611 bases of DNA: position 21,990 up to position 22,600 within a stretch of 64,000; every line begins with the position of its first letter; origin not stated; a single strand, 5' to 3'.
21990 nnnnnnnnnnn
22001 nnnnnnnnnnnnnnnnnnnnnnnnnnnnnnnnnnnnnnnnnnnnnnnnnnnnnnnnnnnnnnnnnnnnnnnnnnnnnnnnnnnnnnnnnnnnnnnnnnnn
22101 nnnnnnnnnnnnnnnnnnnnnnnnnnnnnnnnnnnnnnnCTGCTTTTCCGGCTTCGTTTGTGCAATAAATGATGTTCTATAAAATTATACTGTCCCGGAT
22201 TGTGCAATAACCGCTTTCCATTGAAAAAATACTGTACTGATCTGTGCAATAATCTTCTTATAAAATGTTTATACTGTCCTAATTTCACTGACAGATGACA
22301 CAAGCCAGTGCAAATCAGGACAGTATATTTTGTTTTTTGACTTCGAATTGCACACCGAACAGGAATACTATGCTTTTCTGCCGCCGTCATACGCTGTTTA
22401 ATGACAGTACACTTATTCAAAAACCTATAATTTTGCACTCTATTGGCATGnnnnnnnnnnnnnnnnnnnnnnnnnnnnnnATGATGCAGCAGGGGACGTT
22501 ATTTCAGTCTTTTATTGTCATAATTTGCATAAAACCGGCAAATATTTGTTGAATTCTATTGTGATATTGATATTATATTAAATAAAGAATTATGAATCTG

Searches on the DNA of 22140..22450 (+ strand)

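Call 77: search_dna_similar(query=window:22140-22450:+, collection=plasmids, mode=distant, max_evalue=0.01, max_rows=10)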
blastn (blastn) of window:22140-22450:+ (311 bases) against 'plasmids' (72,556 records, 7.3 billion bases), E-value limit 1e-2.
No match.

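Call 78: search_dna_similar(query=window:22140-22450:+, collection=phages, mode=distant, max_evalue=0.01, max_rows=10)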
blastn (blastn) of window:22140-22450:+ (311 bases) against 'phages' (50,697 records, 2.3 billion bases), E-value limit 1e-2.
No match.
